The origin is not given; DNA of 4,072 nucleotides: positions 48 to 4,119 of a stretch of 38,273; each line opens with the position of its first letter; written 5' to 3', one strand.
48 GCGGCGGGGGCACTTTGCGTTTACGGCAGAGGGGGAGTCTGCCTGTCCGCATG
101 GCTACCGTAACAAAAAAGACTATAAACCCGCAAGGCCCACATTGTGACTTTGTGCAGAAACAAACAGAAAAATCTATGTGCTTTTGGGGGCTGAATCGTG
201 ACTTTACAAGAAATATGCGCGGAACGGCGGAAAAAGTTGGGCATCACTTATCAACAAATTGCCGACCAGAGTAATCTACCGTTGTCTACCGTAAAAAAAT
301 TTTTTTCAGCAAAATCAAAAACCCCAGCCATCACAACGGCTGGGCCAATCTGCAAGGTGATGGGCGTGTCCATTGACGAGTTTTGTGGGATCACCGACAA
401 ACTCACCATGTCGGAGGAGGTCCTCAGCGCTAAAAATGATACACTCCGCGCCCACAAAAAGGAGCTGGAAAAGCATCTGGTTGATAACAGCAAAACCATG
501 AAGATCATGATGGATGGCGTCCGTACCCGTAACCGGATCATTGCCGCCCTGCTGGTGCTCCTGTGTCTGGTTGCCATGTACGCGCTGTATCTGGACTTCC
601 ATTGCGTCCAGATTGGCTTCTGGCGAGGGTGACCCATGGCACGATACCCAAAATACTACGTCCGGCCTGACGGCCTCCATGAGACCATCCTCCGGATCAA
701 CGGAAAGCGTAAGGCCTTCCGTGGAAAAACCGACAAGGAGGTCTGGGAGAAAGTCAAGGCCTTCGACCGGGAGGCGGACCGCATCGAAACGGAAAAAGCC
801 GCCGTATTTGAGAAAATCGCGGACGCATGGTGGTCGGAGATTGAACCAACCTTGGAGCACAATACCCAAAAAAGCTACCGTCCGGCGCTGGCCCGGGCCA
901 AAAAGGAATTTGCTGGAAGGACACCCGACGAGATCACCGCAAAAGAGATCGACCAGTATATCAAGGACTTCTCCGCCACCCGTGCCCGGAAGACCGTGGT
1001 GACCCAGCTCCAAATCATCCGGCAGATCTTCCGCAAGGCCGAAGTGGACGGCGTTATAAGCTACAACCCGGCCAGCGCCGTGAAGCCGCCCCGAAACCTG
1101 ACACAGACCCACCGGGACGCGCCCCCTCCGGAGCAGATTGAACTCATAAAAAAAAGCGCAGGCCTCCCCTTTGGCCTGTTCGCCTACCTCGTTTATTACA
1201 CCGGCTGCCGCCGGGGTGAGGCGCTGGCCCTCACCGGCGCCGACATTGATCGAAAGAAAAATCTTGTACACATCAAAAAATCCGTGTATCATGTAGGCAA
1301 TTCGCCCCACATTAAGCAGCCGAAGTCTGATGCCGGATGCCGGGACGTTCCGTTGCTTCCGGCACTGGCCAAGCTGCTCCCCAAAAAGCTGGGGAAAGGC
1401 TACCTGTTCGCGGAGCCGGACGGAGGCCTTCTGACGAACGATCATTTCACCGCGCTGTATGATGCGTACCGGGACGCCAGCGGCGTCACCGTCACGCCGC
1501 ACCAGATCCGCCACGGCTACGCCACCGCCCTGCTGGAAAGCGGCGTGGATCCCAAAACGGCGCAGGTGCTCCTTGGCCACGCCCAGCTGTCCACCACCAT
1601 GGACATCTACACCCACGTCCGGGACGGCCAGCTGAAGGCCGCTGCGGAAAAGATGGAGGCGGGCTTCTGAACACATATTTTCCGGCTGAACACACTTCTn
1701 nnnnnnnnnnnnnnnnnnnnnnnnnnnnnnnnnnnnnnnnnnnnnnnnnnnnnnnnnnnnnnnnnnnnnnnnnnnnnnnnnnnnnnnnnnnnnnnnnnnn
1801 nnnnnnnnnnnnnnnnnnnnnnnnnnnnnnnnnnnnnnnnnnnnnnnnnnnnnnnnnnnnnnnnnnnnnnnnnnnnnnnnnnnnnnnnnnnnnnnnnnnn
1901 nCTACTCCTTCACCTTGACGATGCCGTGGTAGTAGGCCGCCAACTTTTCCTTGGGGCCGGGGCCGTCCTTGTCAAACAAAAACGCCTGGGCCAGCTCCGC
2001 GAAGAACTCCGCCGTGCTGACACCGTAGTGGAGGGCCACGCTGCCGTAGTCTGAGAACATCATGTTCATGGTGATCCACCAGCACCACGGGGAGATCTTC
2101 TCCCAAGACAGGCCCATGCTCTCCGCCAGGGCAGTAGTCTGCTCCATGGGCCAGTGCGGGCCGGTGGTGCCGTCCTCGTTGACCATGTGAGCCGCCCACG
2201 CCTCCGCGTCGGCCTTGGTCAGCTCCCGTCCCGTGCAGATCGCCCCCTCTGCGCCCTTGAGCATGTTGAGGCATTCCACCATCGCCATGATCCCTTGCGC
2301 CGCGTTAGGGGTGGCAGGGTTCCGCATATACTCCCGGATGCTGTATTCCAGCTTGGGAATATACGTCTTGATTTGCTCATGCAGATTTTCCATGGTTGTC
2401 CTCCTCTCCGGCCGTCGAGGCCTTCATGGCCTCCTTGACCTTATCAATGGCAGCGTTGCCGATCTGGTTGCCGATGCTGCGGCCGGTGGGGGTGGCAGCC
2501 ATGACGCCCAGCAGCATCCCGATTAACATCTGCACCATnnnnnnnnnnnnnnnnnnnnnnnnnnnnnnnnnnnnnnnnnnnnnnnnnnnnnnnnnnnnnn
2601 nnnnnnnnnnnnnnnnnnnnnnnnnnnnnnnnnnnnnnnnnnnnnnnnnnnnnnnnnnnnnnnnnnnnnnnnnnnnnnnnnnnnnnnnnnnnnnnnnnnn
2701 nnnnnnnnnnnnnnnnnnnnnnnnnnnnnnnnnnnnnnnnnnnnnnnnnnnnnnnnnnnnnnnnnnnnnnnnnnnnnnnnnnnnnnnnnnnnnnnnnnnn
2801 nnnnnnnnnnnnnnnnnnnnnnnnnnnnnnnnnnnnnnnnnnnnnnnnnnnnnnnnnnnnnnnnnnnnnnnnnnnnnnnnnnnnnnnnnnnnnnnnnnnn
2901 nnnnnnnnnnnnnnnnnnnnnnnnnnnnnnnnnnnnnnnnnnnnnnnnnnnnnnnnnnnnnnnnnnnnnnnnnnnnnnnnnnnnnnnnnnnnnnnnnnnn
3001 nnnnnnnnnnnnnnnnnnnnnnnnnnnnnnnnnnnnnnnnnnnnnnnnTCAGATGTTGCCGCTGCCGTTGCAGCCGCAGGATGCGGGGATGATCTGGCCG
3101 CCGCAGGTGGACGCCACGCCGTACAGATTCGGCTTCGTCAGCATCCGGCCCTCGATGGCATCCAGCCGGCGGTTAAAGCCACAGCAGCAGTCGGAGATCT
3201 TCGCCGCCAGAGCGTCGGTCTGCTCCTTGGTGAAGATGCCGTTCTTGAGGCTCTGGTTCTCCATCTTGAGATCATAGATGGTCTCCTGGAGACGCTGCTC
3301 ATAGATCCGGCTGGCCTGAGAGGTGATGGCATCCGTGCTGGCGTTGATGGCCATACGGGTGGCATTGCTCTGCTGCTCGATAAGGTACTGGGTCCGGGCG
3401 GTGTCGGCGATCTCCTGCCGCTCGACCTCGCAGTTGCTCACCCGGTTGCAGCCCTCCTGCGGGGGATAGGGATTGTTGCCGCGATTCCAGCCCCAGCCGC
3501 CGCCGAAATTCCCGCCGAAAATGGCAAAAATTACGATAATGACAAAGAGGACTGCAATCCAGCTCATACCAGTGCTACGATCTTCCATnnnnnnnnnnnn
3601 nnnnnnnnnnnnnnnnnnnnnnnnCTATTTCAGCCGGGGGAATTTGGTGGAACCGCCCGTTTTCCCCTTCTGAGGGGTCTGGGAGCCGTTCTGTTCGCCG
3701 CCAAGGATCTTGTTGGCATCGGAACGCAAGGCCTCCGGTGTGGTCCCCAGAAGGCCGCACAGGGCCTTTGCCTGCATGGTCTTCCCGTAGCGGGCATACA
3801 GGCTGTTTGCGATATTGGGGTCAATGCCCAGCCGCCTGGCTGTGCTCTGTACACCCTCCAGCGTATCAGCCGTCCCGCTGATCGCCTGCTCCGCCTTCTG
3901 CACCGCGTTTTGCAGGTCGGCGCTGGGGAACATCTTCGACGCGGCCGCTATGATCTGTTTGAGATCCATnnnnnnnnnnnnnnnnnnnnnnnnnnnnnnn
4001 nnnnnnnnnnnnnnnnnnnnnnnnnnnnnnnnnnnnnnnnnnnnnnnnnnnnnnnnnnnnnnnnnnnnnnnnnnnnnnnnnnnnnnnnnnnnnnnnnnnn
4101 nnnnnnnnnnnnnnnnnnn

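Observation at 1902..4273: Six-gene minus-strand operon of unknown function between attP and the accessory operons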

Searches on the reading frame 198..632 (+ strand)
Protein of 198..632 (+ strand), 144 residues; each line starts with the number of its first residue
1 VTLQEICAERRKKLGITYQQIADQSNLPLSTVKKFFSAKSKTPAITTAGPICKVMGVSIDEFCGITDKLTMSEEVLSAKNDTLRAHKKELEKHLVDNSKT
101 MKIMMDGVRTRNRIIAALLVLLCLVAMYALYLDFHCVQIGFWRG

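Call 6: search_protein_families(library=pfam, proteins=[window:198-632:+], max_evalue=0.01)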
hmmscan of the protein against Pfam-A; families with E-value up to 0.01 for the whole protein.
window:198-632:+ (144 aa): 2 families
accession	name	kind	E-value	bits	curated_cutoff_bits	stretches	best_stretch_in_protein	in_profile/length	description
PF01381.28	HTH_3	-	7.4e-08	32.8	23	1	9-62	3-55/55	Helix-turn-helix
PF13443.12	HTH_26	-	7e-05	23.4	22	1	12-66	7-61/63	Cro/C1-type HTH DNA-binding domain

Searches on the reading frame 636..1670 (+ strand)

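Call 6: search_protein_families(library=pfam, proteins=[window:636-1670:+], max_evalue=0.01)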
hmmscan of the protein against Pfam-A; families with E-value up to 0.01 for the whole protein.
window:636-1670:+ (344 aa): 4 families
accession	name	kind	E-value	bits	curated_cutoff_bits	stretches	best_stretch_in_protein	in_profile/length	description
PF00589.27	Phage_integrase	-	3.3e-23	82.8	27.1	1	180-330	25-170/172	Phage integrase family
PF22022.2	Phage_int_M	-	4.2e-09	37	27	1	58-150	1-94/96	Phage integrase central domain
PF13495.12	Phage_int_SAM_4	-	4.1e-05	24.4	27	1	73-135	14-78/85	Phage integrase, N-terminal SAM-like domain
PF13102.12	Phage_int_SAM_5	-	0.0052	17.6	22.3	0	62-146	6-93/98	Phage integrase SAM-like domain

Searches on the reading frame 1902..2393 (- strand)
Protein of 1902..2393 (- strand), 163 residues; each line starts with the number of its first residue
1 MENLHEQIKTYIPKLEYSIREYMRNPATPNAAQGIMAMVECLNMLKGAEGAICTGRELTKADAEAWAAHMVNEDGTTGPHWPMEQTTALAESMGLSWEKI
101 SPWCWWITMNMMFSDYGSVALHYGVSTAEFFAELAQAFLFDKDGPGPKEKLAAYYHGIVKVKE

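Call 3: search_protein_families(library=pfam, proteins=[window:1902-2393:-], max_evalue=1)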
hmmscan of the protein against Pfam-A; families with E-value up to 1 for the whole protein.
window:1902-2393:- (163 aa): 1 family
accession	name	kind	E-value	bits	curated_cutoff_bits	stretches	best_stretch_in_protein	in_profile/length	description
PF25223.1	DUF7841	-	3e-19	69.8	25.2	1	54-155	12-113/114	Domain of unknown function (DUF7841)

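Call 4: search_protein_families(library=phrogs, proteins=[window:1902-2393:-], max_evalue=1)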
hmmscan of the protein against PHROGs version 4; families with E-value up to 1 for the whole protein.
window:1902-2393:- (163 aa): 1 family
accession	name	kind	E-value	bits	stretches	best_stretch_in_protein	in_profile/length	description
phrog_794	-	tail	0.3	10.7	1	6-154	503-624/763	tail length tape measure protein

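Call 10: list_cluster_members(proteins=[window:1902-2393:-, window:2377-2538:-, window:2551-2952:-, window:3049-3588:-, window:3625-3969:-, window:3866-4273:-])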
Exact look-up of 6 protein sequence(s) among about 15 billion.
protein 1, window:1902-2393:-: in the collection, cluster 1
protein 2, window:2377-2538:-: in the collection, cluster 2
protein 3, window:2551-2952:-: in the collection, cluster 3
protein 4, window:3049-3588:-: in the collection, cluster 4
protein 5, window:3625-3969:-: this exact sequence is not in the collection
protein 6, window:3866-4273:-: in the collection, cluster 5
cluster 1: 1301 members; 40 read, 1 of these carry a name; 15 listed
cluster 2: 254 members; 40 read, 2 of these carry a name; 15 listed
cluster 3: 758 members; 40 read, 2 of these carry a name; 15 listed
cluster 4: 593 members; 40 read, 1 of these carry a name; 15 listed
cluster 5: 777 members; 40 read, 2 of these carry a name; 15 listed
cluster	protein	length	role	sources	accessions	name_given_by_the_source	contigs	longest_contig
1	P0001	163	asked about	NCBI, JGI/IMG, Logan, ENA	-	-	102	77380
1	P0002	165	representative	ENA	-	-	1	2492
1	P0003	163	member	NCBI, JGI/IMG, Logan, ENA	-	hypothetical protein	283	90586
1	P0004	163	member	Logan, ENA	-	-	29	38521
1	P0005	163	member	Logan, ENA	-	-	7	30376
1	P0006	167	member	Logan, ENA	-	-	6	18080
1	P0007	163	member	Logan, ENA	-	-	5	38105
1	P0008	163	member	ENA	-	-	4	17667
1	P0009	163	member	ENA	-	-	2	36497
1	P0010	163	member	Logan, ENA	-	-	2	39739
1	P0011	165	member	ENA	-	-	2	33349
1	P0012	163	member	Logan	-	-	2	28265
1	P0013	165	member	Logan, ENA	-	-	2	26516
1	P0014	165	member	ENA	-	-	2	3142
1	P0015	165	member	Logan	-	-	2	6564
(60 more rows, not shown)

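Call 13: search_solved_structures(query=window:1902-2393:-, max_evalue=10)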
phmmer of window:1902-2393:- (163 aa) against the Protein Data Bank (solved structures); distinct sequences matched with E-value up to 10: 1.
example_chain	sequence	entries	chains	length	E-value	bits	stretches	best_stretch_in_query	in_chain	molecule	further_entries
4u6n_A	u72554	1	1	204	2.2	11.2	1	25-82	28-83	DnaA initiator-associating protein DiaA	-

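Call 18: search_protein_families(library=ncbifam, proteins=[window:1902-2393:-], max_evalue=1)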
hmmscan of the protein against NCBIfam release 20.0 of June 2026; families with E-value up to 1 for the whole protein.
window:1902-2393:- (163 aa): 0 families

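Call 19: search_protein_families(library=padloc, proteins=[window:1902-2393:-], max_evalue=1)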
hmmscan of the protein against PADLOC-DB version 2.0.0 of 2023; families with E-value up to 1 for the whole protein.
window:1902-2393:- (163 aa): 0 families

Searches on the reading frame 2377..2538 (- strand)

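Call 3: search_protein_families(library=pfam, proteins=[window:2377-2538:-], max_evalue=1)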
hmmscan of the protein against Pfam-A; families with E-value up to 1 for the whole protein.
window:2377-2538:- (53 aa): 0 families

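Call 4: search_protein_families(library=phrogs, proteins=[window:2377-2538:-], max_evalue=1)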
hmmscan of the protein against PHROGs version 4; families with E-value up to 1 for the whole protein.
window:2377-2538:- (53 aa): 0 families

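Call 18: search_protein_families(library=ncbifam, proteins=[window:2377-2538:-], max_evalue=1)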
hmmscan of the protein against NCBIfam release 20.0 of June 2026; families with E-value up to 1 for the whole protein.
window:2377-2538:- (53 aa): 2 families
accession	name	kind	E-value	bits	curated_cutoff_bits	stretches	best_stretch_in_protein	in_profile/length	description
NF006948.0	PRK09430.1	equivalog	0.022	14.3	162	1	4-45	6-46/267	co-chaperone DjlA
NF002813.0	PRK02958.1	equivalog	0.11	12.7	83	1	16-49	22-54/73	Sec-independent protein translocase subunit TatA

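Call 19: search_protein_families(library=padloc, proteins=[window:2377-2538:-], max_evalue=1)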
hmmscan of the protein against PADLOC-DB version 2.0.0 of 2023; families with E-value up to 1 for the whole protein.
window:2377-2538:- (53 aa): 0 families

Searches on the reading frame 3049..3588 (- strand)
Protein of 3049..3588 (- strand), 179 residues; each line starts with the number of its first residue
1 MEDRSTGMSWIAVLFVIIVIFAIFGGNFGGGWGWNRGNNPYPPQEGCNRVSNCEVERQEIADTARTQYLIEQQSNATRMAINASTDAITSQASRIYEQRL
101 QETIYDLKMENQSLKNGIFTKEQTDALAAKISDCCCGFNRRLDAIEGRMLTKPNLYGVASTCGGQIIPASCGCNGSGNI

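Call 3: search_protein_families(library=pfam, proteins=[window:3049-3588:-], max_evalue=1)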
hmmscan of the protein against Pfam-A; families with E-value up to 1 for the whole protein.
window:3049-3588:- (179 aa): 2 families
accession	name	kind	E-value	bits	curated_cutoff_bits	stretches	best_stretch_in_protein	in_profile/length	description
PF13624.11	SurA_N_3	-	0.0026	18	27.2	1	9-123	11-111/162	SurA-like N-terminal domain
PF13118.11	DUF3972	-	0.042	14.7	26.2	1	58-120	40-103/125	Protein of unknown function (DUF3972)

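Call 4: search_protein_families(library=phrogs, proteins=[window:3049-3588:-], max_evalue=1)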
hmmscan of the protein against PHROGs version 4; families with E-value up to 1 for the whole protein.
window:3049-3588:- (179 aa): 2 families
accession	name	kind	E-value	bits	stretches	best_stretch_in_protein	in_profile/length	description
phrog_16490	-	unknown function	3.9e-09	37.6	1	10-145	31-149/286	-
phrog_24119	-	unknown function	0.38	12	1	86-129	18-58/62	-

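Call 14: search_solved_structures(query=window:3049-3588:-, max_evalue=10)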
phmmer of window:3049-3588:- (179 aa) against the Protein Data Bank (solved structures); distinct sequences matched with E-value up to 10: 4.
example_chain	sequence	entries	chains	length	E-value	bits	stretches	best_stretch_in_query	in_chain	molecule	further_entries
3vp8_A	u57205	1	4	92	0.26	14.7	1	50-117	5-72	General transcriptional corepressor TUP1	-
3vp9_A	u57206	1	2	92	2.1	11.7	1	50-117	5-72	General transcriptional corepressor TUP1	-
9e5c_1d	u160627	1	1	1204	3.3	11.1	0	52-122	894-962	CMF6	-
6gv8_A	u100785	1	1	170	5.1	10.5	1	44-125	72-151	Hyperosmolarity resistance protein Emb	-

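Call 18: search_protein_families(library=ncbifam, proteins=[window:3049-3588:-], max_evalue=1)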
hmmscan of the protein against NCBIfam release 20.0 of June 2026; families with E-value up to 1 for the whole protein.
window:3049-3588:- (179 aa): 0 families

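Call 19: search_protein_families(library=padloc, proteins=[window:3049-3588:-], max_evalue=1)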
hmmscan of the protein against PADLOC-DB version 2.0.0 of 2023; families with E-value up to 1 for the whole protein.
window:3049-3588:- (179 aa): 0 families

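Call 24: find_homologous_proteins(query=window:3049-3588:-, max_evalue=0.001)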
Query window:3049-3588:- (179 aa): 333 proteins with E <= 0.001 among 459 candidates; the best 120 are listed.
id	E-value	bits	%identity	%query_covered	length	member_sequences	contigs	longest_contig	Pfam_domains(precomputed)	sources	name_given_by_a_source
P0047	6.6e-116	403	98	100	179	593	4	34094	-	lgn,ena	-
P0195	8.4e-112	389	97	100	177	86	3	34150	-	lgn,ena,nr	nr:MAG TPA: hypothetical protein [Caudoviricetes sp.]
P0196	2.2e-111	388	96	100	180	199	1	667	-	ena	-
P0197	5.0e-111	387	94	100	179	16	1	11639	-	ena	-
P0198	6.5e-104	364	91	100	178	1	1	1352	-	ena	-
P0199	4.8e-101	354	88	100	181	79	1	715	-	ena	-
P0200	2.3e-100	352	89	98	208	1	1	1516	-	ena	-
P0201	4.1e-100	351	87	100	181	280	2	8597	-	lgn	-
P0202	5.2e-100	351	88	100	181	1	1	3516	-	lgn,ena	-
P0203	8.5e-100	350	89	100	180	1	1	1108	-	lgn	-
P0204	3.2e-99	348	87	99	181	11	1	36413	-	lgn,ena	-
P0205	4.2e-99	348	89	98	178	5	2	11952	-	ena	-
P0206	4.3e-99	348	89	97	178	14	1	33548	-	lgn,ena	-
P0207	9.8e-99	347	99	86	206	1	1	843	-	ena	-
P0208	2.8e-98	345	87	99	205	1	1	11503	-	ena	-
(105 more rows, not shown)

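Call 85: predict_structure(alignment_id=A5)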
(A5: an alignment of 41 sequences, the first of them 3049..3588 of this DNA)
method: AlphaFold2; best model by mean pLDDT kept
length: 179 residues; sequences in the alignment: 41
mean_pLDDT: 48.2   pTM: 0.16
mean pLDDT of the five models: 48.2, 47.9, 47.7, 47.0, 39.1
residues with pLDDT >= 90: 0; 70-90: 14; 50-70: 33; < 50: 132
segments of 3 or more residues with pLDDT < 50: 1-3, 28-31, 33-35, 45-74, 90-111, 114-119, 127-130, 132-179
pLDDT, mean of each block of 10 residues (from residue 1): 56 80 56 46 45 43 42 48 50 41 44 49 48 45 44 44 42 42
secondary structure, 60 per line:
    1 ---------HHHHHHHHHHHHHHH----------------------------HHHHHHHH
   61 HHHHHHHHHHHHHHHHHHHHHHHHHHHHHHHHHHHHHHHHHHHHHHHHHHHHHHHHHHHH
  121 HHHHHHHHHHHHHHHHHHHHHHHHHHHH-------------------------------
elements in order: H10-24 H53-148

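Call 86: search_protein_representatives(alignment_id=A5)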
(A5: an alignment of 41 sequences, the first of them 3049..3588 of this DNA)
Query: 41 sequences, 185 profile positions. Proteins with E-value up to 0.001 (for the whole library): 127; up to 1e-10: 75; up to 1e-30: 12. The best 127 are listed.
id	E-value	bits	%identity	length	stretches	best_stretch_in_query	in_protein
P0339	2.9e-78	278.1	-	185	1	1-182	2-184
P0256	4.7e-66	238.3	-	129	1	1-130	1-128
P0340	3.7e-57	209.4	-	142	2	95-185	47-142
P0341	1.8e-48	181.0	-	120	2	8-89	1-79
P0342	7.8e-44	165.9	-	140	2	1-109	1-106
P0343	1.7e-43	164.8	-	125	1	58-174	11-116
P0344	6.1e-42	159.7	-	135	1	2-95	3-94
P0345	1.8e-41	158.2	-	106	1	81-169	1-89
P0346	2.5e-39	151.2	-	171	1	1-140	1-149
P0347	2.1e-38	148.2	-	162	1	2-179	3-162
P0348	9.2e-34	133.1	-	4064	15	97-173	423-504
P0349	9.6e-32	126.5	-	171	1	2-171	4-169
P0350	5.9e-30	120.7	-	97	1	1-70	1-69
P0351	1.4e-29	119.5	-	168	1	6-182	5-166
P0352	2.9e-29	118.4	-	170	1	17-172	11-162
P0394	2.8e-14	69.5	-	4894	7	97-173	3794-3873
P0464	9.6e-04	35.2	-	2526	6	25-111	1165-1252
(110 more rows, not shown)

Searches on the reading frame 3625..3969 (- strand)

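Call 3: search_protein_families(library=pfam, proteins=[window:3625-3969:-], max_evalue=1)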
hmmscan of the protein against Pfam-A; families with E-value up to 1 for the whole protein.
window:3625-3969:- (114 aa): 3 families
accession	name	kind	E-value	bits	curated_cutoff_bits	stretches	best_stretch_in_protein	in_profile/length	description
PF07216.17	LcrG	-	0.018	15.4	24.1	1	18-69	4-55/91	LcrG protein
PF19709.4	DUF6206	-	0.13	11.9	30.4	1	12-56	103-147/271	Family of unknown function (DUF6206)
PF16901.10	DAO_C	-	0.15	12.4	31.4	1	29-66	7-45/126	C-terminal domain of alpha-glycerophosphate oxidase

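Call 4: search_protein_families(library=phrogs, proteins=[window:3625-3969:-], max_evalue=1)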
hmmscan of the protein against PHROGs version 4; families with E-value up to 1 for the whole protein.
window:3625-3969:- (114 aa): 2 families
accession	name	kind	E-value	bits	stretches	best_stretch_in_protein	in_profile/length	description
phrog_5171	-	unknown function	0.15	12.9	1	16-83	123-192/213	-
phrog_18278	-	unknown function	0.21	13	1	4-54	10-62/80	-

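Call 18: search_protein_families(library=ncbifam, proteins=[window:3625-3969:-], max_evalue=1)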
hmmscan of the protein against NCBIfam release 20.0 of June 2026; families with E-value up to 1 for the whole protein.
window:3625-3969:- (114 aa): 1 family
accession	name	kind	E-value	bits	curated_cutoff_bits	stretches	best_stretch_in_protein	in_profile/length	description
TIGR02573.1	LcrG_PcrG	equivalog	0.021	14.8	90.8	1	19-69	4-54/90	LcrG family type III secretion system chaperone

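Call 19: search_protein_families(library=padloc, proteins=[window:3625-3969:-], max_evalue=1)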
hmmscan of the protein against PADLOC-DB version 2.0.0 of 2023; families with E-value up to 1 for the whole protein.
window:3625-3969:- (114 aa): 1 family
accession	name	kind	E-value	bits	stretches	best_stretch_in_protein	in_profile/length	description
PDLC00603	ZorA1|ZorA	-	0.037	10.6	1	3-67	552-617/727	MotA/ExbB/TolQ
